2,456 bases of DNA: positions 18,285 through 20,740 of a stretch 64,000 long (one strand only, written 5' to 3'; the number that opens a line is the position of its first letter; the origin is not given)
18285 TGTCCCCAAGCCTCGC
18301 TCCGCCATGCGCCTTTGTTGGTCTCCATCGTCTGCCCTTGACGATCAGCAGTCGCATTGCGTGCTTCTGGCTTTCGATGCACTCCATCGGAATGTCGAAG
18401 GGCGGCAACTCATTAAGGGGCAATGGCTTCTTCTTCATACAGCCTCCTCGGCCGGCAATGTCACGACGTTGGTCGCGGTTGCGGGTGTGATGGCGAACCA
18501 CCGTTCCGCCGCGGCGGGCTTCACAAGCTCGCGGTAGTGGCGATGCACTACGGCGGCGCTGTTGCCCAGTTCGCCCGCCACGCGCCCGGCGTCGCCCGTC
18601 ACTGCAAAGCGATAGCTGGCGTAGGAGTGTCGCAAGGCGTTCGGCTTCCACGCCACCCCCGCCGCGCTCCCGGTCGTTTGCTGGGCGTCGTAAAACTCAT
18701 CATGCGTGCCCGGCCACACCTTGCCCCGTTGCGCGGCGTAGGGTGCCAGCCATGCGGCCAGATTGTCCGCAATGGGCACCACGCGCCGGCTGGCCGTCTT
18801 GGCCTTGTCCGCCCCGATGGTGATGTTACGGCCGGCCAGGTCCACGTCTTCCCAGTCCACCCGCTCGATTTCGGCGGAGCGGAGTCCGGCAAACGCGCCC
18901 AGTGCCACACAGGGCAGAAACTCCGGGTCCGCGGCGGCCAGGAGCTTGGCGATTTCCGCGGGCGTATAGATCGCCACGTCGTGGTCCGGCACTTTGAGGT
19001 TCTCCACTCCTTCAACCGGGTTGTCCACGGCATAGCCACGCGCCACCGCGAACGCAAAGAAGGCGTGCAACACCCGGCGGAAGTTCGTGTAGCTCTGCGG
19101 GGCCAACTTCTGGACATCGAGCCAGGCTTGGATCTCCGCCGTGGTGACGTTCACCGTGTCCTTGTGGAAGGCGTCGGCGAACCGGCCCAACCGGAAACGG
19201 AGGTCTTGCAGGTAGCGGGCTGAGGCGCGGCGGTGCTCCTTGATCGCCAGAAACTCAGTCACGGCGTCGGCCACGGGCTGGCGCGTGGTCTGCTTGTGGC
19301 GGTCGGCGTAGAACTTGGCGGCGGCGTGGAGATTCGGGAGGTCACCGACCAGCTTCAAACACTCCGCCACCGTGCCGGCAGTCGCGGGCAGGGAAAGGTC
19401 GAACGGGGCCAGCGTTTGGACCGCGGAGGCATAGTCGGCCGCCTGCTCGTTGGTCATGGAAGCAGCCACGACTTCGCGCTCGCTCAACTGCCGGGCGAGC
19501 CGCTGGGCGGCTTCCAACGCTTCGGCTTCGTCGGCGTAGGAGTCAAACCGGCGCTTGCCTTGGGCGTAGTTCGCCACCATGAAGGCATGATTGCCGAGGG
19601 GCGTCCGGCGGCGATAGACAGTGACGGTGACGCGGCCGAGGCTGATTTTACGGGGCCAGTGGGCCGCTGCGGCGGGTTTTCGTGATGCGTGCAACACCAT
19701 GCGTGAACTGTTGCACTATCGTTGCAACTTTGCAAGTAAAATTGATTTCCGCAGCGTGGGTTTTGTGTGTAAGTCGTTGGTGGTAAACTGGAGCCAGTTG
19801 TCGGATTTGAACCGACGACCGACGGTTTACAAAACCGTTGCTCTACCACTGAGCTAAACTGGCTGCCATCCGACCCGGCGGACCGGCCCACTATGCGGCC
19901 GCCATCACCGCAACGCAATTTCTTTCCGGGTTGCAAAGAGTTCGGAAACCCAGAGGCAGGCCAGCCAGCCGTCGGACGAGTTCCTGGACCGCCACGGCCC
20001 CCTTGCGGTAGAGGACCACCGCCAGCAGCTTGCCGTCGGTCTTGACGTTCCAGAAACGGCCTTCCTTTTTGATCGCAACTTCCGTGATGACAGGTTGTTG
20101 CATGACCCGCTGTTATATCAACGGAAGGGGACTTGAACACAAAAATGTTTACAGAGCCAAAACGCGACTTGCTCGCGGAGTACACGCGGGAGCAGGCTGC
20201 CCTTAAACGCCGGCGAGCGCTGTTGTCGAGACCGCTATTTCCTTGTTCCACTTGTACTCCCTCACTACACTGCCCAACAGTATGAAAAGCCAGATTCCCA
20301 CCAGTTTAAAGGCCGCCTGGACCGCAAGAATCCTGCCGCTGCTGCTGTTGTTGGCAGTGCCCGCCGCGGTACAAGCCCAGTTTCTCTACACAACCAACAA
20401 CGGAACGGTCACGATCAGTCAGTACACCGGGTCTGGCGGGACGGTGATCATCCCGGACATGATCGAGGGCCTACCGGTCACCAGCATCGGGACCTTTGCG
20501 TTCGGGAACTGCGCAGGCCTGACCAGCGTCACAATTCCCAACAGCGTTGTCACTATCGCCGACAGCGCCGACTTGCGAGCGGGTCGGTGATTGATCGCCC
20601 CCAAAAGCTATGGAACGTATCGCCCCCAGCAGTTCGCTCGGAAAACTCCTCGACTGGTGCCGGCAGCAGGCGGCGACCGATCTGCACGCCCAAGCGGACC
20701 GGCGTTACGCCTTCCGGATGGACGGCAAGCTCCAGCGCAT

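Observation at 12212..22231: One intact tRNA-Thr bracketed 9.9 kb apart by its own orphan 3' half and orphan 5' half: tandem or nested integration at the anticodon loop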

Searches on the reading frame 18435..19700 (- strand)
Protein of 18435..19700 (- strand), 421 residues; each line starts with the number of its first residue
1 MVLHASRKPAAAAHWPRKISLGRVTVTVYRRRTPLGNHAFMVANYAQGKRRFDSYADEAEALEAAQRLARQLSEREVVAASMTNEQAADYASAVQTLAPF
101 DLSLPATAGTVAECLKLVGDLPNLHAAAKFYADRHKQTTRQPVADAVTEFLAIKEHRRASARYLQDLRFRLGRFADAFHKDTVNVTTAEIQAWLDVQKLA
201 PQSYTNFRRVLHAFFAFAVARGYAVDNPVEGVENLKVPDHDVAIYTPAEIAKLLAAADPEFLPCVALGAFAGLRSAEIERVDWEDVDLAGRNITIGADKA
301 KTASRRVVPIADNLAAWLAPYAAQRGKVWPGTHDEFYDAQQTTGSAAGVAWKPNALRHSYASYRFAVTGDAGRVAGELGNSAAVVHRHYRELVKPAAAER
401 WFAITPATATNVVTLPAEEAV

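Call 8: search_protein_families(library=pfam, proteins=[window:18435-19700:-], max_evalue=0.01)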
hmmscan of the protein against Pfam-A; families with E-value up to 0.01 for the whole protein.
window:18435-19700:- (421 aa): 1 family
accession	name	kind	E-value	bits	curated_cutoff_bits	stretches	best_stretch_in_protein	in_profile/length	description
PF00589.27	Phage_integrase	-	4.8e-07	30.1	27.1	1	270-362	33-138/172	Phage integrase family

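Call 13: find_encoding_contigs(protein=window:18435-19700:-, flank=10000, max_places=10)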
Protein window:18435-19700:- (421 aa): 23 contigs read that carry it; 2 places shown.
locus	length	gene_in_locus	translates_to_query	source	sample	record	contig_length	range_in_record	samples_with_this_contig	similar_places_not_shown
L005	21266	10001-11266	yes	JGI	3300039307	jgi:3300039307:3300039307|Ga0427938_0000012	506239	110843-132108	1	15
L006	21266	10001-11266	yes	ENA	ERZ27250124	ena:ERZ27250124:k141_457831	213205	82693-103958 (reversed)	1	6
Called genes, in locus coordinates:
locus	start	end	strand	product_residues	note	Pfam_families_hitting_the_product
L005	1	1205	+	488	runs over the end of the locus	-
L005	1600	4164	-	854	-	PF03198:Glyco_hydro_72 (faint), PF13506:Glyco_transf_21, PF00535:Glycos_transf_2, PF10111:Glyco_tranf_2_2 (weak), PF13641:Glyco_tranf_2_3, PF13632:Glyco_trans_2_3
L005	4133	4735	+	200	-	PF03061:4HBT (weak)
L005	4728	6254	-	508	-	PF02321:OEP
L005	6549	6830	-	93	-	-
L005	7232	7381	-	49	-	-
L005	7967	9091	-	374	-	PF00437:T2SSE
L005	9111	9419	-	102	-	PF13306:LRR_5 (weak)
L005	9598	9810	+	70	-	-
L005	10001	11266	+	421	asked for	PF00589:Phage_integrase (weak)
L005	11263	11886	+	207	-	-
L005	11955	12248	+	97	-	-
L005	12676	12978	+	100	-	-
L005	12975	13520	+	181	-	-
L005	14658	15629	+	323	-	PF13306:LRR_5, PF13855:LRR_8 (faint), PF13306:LRR_5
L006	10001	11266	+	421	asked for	PF00589:Phage_integrase (weak)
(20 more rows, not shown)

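Call 65: find_related_loci(query=window:18435-19700:-, collection=viral_contigs, flank=10000)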
Query window:18435-19700:- (421 aa) in viral_contigs; peptide patterns used: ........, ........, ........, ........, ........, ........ (x = any residue, [..] = any of these).
7 stretches matched a pattern; 4 encode a relative of the query (tblastn E <= 1e-3); 4 distinct loci.
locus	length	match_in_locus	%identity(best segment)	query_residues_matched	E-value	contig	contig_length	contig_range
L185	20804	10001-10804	35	136-408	5e-40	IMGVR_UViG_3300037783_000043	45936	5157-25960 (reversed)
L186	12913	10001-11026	32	63-412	2e-38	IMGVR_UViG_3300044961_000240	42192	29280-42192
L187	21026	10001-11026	32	63-412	2e-38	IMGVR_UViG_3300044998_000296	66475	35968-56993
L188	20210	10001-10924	32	103-404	5e-35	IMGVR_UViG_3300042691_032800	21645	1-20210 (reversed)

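Call 67: search_protein_families(library=ncbifam, proteins=[window:18435-19700:-], max_evalue=0.01)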
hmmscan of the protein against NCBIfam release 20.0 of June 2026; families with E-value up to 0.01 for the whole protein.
window:18435-19700:- (421 aa): 8 families
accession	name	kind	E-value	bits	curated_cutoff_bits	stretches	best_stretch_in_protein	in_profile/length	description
NF040815.2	recomb_XerA_Arch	equivalog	2e-13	50.5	220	1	149-370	2-232/263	site-specific tyrosine recombinase/integron integrase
TIGR02225.1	recomb_XerD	equivalog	1.5e-10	40.9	329.6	1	161-327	19-189/290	site-specific tyrosine recombinase XerD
NF001399.0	PRK00283.1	subfamily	5.4e-09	35.7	279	1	161-327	28-200/300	tyrosine recombinase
TIGR02224.1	recomb_XerC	equivalog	1.1e-08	34.8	335.15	1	161-327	19-193/295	tyrosine recombinase XerC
TIGR02249.1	integrase_gron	subfamily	2.1e-05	24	265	1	243-330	100-185/315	integron integrase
NF002331.0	PRK01287.1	subfamily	8.5e-05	21.7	371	1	197-324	93-225/365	site-specific tyrosine recombinase XerC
NF003462.0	PRK05084.1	equivalog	0.001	17.9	267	0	351-394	303-346/360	tyrosine recombinase XerS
NF010772.0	PRK14175.1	equivalog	0.0078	15.5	459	0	237-301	114-176/286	bifunctional methylenetetrahydrofolate dehydrogenase/methenyltetrahydrofolate cyclohydrolase FolD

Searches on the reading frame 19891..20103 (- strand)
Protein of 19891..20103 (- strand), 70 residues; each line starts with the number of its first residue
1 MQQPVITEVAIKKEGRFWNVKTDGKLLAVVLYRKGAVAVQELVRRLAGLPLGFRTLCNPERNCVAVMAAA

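Call 50: search_protein_families(library=pfam, proteins=[window:19891-20103:-], max_evalue=1)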
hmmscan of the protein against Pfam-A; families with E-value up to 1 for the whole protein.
window:19891-20103:- (70 aa): 0 families

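Call 74: find_homologous_proteins(query=window:19891-20103:-, max_evalue=0.001)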
Query window:19891-20103:- (70 aa): 9 proteins with E <= 0.001 among 11 candidates.
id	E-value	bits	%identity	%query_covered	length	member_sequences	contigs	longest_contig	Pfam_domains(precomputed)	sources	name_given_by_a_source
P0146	2.3e-38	146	100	100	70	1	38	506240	-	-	-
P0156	1.5e-18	83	84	73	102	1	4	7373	-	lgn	-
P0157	2.1e-18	83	84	73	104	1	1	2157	-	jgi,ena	-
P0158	5.4e-18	81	82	73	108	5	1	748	-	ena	-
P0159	1.1e-17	80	80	73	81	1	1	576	-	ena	-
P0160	2.7e-17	79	80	73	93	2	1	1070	-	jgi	-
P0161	1.5e-16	77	74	77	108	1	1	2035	-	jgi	jgi:hypothetical protein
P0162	3.7e-16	76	68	84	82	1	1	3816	-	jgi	jgi:hypothetical protein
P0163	8.0e-13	65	67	73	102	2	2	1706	-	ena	-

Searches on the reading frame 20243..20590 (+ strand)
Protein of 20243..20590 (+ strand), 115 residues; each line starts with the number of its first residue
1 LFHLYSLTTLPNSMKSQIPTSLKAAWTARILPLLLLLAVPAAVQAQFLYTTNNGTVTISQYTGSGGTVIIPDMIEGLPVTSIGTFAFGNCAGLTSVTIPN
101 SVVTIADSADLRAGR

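Call 8: search_protein_families(library=pfam, proteins=[window:20243-20590:+], max_evalue=0.01)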
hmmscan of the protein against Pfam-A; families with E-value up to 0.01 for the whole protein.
window:20243-20590:+ (115 aa): 2 families
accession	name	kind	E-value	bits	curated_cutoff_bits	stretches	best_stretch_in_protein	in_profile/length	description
PF13306.12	LRR_5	-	1.9e-05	25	27.7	1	79-109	22-52/127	BspA type Leucine rich repeat region (6 copies)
PF13511.11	DUF4124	-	0.0057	17.3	22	1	33-60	1-28/56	Domain of unknown function (DUF4124)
